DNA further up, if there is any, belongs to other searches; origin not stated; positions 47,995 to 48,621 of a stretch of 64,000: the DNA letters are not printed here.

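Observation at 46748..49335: Overlapping operon: RecB-like (TM0106-family) nuclease, Cys-rich secreted mini-protein, C39-like peptidase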

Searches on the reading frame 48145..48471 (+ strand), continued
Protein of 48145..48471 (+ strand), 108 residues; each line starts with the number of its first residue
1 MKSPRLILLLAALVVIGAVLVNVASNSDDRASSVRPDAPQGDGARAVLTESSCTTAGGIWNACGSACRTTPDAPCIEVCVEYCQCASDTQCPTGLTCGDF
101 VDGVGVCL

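Call 72: find_related_loci(query=A3, collection=viral_contigs, flank=4000)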
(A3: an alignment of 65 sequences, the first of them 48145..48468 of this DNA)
Query A3 (108 aa) in viral_contigs; peptide patterns used: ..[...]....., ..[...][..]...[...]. (x = any residue, [..] = any of these).
14 stretches matched a pattern, but none encodes a relative of the query by tblastn (E <= 1e-3).
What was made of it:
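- No homologue was found in viral contigs (call 72).
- Tried and rejected: No relative was found in IMG/VR contigs (call 72).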

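Call 75: search_protein_families(library=pfam, proteins=[L087:2-4741:+, L101:3713-6139:+, L102:1927-3546:+, L069:1771-3147:+, L075:2849-4285:+, L076:3122-4246:+, L060:234-1028:+, L096:1019-1882:+], max_evalue=0.001)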
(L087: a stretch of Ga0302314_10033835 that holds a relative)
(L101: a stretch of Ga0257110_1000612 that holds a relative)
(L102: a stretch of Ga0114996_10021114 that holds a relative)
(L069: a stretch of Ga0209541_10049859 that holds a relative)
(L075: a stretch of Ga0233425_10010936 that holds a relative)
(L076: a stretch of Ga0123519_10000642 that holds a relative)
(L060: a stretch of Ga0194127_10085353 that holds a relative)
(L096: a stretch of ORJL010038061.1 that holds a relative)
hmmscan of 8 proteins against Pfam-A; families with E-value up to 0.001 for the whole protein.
L087:2-4741:+ (1580 aa): 3 families
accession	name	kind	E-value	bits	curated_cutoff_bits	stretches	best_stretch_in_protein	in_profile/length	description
PF07678.20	TED_complement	-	1.9e-16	60.5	22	1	1006-1281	17-311/312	A-macroglobulin TED domain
PF01826.23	TIL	-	6e-07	29.9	24.5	1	1332-1385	1-55/55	Trypsin Inhibitor like cysteine rich domain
PF17973.7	bMG10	-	5.7e-05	23.7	26.2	1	1455-1558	22-131/131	Bacterial Alpha-2-macroglobulin MG10 domain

L101:3713-6139:+ (809 aa): 1 family
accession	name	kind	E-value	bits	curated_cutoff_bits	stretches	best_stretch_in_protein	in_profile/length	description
PF01826.23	TIL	-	0.00032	21.2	24.5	1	130-169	1-42/55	Trypsin Inhibitor like cysteine rich domain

L102:1927-3546:+ (540 aa): 1 family
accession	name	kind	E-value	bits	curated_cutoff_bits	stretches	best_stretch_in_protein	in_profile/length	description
PF01826.23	TIL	-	1.5e-08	35.1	24.5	1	72-123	1-55/55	Trypsin Inhibitor like cysteine rich domain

L069:1771-3147:+ (459 aa): 0 families

L075:2849-4285:+ (479 aa): 0 families

L076:3122-4246:+ (375 aa): 1 family
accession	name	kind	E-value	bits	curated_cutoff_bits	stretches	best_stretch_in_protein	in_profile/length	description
PF03891.20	DUF333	-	9.6e-11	42.3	25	1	92-122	2-31/47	Domain of unknown function (DUF333)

L060:234-1028:+ (265 aa): 0 families

L096:1019-1882:+ (288 aa): 2 families
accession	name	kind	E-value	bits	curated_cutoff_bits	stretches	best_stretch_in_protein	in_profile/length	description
PF03891.20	DUF333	-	1.5e-15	57.6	25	1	46-96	1-47/47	Domain of unknown function (DUF333)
PF20033.5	DUF6438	-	7.4e-05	23.4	30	1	124-223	21-114/116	Domain of unknown function (DUF6438)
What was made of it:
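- The shared motif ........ also retrieved bona fide TIL domains, one inside an alpha-2-macroglobulin-like protein (call 75).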

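Call 83: search_protein_families(library=phrogs, proteins=[window:48145-48471:+], max_evalue=0.001)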
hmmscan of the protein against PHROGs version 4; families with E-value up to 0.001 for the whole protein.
window:48145-48471:+ (108 aa): 0 families

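Call 84: search_protein_families(library=pfam, proteins=[P0134, P0136, P0138, P0142, P0148, P0149, P0157, P0160, P0167, P0172], max_evalue=1)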
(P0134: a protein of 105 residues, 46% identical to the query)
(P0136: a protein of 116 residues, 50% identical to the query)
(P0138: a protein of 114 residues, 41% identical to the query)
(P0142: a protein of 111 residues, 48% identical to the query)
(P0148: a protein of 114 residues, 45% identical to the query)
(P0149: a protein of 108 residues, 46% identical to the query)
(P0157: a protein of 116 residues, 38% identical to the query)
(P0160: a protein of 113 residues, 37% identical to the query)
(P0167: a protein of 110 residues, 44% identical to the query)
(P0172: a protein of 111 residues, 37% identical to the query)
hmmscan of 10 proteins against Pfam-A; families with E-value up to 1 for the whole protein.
P0134 (105 aa): 0 families

P0136 (116 aa): 1 family
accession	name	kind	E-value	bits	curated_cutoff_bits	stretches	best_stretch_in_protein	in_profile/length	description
PF09049.15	SNN_transmemb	-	0.32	11.6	25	1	5-24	11-30/32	Stannin transmembrane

P0138 (114 aa): 1 family
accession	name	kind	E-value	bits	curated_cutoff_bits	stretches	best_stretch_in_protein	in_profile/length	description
PF12869.13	tRNA_anti-like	-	0.24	11.4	23.5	1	1-32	1-24/146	tRNA_anti-like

P0142 (111 aa): 1 family
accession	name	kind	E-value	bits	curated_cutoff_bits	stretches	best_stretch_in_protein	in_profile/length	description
PF17090.10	Ytca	-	0.14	13.1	28.8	1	11-42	11-41/62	YtcA family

P0148 (114 aa): 0 families

P0149 (108 aa): 1 family
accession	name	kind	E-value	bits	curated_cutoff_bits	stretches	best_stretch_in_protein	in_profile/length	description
PF03185.20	CaKB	-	0.099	12.7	25.1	1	29-82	32-86/195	Calcium-activated potassium channel, beta subunit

P0157 (116 aa): 1 family
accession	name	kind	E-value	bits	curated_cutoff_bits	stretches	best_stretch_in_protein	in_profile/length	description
PF01788.22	PsbJ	-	0.21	11.9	30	1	17-38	18-39/39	PsbJ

P0160 (113 aa): 0 families

P0167 (110 aa): 1 family
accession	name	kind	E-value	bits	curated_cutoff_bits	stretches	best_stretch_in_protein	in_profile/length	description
PF18948.5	DUF5692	-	0.024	14.3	27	1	4-64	81-139/304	Family of unknown function (DUF5692)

P0172 (111 aa): 0 families

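Call 85: search_protein_families(library=pfam, proteins=[P0002, P0003, P0004, P0005, P0006, P0007, P0008, P0009, P0010, P0131], max_evalue=1)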
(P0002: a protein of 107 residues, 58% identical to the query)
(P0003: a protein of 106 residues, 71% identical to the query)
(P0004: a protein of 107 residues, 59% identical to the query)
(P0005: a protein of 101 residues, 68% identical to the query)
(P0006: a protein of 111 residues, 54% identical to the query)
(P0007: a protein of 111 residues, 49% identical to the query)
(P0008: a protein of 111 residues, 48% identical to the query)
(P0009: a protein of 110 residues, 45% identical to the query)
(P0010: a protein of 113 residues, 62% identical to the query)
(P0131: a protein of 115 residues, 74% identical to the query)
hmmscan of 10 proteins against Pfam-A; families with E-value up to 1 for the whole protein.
P0002 (107 aa): 1 family
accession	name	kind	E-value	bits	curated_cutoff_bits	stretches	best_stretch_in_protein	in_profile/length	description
PF25184.1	YxzE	-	0.064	14.7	40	1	6-63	3-49/65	YxzE-like putative bacteriocin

P0003 (106 aa): 3 families
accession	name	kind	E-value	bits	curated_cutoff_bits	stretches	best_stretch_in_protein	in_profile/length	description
PF08139.17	LPAM_1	-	0.097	13.6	20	1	1-14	1-14/18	Prokaryotic membrane lipoprotein lipid attachment site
PF25184.1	YxzE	-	0.1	14.1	40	1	4-55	3-49/65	YxzE-like putative bacteriocin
PF20087.4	DUF6479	-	0.23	12.3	25.4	1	6-25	24-43/120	Family of unknown function (DUF6479)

P0004 (107 aa): 2 families
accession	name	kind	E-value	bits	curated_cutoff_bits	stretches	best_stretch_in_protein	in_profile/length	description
PF17231.7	DUF5305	-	0.13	12.1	29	1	6-77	119-180/217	Family of unknown function (DUF5305)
PF08139.17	LPAM_1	-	0.26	12.3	20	1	1-14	1-14/18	Prokaryotic membrane lipoprotein lipid attachment site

P0005 (101 aa): 4 families
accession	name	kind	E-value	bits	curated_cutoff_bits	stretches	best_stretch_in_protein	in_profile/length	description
PF02950.22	Conotoxin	-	0.11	14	25.1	1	12-76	6-74/75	Conotoxin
PF10717.14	ODV-E18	-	0.15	12.4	28.1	1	7-29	30-53/87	Occlusion-derived virus envelope protein ODV-E18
PF25184.1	YxzE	-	0.16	13.4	40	1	4-54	6-53/65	YxzE-like putative bacteriocin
PF07172.16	GRP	-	0.18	12.9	30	1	2-55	2-54/90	Glycine rich protein family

P0006 (111 aa): 1 family
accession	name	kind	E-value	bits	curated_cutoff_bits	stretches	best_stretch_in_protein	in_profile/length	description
PF25184.1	YxzE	-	0.0014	20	40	1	7-67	3-62/65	YxzE-like putative bacteriocin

P0007 (111 aa): 1 family
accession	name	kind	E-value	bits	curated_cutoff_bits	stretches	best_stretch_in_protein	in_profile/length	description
PF15466.11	DUF4635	-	0.23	11.5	27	1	3-40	29-64/134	Domain of unknown function (DUF4635)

P0008 (111 aa): 1 family
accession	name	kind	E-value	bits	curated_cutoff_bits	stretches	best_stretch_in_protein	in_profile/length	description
PF01826.23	TIL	-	0.56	10.8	24.5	1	58-97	6-50/55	Trypsin Inhibitor like cysteine rich domain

P0009 (110 aa): 2 families
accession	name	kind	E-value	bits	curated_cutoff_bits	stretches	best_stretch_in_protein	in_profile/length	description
PF09215.16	Phage-Gp8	-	0.083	12.4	25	1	18-71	116-169/337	Bacteriophage T4, Gp8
PF20501.3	MbhE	-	0.19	12.2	27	1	6-36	7-36/98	MBH, subunit E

P0010 (113 aa): 0 families

P0131 (115 aa): 2 families
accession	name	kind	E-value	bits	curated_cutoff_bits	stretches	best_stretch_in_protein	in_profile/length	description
PF16079.10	Phage_holin_5_2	-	0.13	13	29.2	1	2-24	19-42/76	Phage holin family Hol44, in holin superfamily V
PF17424.7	DUF5411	-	0.27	11.6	30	1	1-31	1-31/134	Family of unknown function (DUF5411)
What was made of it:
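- On Bacteriocin-processing C39 peptidase / double-glycine system: The YxzE 'bacteriocin' matches are sub-threshold and fall on the TM helix and linker (call 85).
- The YxzE matches cover the TM helix and linker at 13-20 bits against a cut-off of 40 (call 85).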
